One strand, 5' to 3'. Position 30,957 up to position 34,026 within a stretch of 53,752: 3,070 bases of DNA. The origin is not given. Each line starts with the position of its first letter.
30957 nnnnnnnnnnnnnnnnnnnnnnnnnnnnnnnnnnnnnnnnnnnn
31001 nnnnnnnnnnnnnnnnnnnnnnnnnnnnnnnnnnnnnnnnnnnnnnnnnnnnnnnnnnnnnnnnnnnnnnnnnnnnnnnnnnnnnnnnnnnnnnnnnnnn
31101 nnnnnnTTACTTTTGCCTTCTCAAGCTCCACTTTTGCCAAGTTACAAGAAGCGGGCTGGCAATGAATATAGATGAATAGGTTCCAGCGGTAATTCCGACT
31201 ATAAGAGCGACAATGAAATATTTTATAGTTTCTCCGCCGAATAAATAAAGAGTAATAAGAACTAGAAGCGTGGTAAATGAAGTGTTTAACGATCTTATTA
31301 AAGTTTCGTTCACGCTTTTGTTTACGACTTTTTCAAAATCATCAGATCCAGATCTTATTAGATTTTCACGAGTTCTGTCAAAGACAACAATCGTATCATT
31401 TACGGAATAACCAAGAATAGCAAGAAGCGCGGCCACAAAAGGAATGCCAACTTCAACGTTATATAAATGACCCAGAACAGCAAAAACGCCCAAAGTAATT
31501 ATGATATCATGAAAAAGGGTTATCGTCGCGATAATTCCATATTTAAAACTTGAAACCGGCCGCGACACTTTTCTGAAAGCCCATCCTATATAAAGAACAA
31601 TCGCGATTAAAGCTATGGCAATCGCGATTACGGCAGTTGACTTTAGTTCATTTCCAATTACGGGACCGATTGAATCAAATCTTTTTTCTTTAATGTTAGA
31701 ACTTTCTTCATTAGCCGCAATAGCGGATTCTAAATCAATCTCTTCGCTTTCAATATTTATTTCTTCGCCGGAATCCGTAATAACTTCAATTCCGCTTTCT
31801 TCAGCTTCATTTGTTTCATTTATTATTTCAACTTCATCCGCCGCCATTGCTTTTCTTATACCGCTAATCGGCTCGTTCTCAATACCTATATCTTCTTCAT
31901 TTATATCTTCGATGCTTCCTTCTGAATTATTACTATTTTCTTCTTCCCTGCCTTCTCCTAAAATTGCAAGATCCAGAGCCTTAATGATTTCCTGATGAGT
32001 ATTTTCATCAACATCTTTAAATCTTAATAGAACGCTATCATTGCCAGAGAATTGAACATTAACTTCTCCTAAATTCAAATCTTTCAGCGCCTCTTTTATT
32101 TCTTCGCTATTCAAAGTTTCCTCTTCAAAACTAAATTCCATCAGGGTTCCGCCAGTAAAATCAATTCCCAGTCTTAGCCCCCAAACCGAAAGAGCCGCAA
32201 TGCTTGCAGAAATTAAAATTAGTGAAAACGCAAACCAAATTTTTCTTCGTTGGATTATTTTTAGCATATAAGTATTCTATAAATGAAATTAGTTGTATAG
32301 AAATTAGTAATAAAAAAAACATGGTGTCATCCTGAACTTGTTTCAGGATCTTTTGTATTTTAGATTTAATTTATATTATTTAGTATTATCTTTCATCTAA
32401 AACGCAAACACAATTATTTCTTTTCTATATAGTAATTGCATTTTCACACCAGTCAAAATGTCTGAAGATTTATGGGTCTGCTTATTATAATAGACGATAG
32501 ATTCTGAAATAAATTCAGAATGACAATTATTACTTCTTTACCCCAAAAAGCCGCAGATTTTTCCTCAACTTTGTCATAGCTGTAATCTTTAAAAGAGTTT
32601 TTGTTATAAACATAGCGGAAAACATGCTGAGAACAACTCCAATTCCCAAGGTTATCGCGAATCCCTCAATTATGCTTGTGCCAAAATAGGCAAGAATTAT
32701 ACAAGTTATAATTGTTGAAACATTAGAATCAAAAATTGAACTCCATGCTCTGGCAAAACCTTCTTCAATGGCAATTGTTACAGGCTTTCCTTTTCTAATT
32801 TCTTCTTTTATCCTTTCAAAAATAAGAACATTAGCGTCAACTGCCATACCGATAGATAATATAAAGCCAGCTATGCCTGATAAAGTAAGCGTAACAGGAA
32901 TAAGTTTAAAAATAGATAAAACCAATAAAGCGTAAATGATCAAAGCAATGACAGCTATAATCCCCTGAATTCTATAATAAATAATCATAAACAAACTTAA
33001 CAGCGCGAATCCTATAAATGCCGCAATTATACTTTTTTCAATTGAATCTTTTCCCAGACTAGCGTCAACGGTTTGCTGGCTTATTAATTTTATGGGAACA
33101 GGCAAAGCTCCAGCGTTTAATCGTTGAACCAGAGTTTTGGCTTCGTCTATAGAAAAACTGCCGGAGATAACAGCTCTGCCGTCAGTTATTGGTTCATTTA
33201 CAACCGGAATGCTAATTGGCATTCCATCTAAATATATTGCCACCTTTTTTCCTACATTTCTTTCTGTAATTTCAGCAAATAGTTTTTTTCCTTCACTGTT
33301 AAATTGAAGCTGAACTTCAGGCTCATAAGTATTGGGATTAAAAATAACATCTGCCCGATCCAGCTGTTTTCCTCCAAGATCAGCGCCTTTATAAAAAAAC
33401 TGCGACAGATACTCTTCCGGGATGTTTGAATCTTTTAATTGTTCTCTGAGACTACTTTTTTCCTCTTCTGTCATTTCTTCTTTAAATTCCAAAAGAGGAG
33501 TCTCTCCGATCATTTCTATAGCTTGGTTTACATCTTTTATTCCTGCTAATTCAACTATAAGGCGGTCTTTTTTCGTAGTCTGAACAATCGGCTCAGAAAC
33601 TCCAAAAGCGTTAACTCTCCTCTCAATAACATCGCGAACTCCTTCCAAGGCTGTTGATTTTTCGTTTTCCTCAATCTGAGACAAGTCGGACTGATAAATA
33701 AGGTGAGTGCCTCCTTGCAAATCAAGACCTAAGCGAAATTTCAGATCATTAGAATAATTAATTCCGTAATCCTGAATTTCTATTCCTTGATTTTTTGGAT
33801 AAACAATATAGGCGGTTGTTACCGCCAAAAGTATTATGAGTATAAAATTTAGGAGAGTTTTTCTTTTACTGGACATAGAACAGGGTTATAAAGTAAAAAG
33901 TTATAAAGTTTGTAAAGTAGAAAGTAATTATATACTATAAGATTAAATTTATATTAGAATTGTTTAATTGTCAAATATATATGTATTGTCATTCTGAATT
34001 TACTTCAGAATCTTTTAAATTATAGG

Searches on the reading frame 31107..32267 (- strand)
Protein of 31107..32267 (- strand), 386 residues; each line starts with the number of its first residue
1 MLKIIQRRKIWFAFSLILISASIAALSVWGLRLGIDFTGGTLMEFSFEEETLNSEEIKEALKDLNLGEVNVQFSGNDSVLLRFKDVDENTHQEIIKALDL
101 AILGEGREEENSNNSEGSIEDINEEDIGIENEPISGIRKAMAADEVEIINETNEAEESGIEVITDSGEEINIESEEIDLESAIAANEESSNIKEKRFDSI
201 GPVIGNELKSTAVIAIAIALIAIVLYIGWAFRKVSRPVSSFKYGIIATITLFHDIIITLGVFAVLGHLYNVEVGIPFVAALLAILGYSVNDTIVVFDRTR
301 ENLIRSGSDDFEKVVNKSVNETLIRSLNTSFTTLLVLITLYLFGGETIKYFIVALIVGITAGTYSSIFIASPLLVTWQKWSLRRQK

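Call 19: search_protein_families(library=pfam, proteins=[window:31107-32267:-], max_evalue=0.0001)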
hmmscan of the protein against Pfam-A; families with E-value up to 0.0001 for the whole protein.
window:31107-32267:- (386 aa): 2 families
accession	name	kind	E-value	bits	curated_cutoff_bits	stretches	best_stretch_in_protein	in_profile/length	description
PF02355.23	SecD_SecF_C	-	7.1e-57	192.3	20.5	1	188-379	9-188/189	Protein export membrane protein SecD/SecF, C-terminal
PF07549.19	Sec_GG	-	5.2e-07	29.4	20.3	1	30-49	7-26/28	SecD/SecF GG Motif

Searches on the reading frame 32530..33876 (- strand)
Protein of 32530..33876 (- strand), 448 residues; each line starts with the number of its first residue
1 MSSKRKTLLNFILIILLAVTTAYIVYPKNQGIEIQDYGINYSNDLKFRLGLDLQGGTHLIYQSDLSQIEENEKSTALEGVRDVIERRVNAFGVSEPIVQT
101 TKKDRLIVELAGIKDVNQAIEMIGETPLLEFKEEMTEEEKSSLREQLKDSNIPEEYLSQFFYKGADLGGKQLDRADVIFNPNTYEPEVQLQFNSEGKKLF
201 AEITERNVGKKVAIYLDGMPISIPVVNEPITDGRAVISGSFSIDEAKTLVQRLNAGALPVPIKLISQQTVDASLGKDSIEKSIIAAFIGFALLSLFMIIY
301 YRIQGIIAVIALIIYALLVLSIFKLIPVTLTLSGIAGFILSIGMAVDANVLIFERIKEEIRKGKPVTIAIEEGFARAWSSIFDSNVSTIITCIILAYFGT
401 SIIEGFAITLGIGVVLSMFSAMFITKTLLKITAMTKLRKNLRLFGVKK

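Call 19: search_protein_families(library=pfam, proteins=[window:32530-33876:-], max_evalue=0.0001)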
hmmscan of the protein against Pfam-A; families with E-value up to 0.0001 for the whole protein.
window:32530-33876:- (448 aa): 4 families
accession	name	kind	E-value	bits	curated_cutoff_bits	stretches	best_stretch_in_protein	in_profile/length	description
PF22599.2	SecDF_P1_head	-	1.1e-26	93.4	27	1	161-260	15-114/114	SecDF, P1 head subdomain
PF21760.3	SecD_1st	-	1.3e-19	69.9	27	1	79-134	3-58/60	Protein translocase subunit SecDF, P1 domain, N-terminal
PF02355.23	SecD_SecF_C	-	2.5e-18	66.6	20.5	1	262-431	13-185/189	Protein export membrane protein SecD/SecF, C-terminal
PF03176.21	MMPL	-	1.1e-08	34.8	20.5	1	284-429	147-299/333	MMPL family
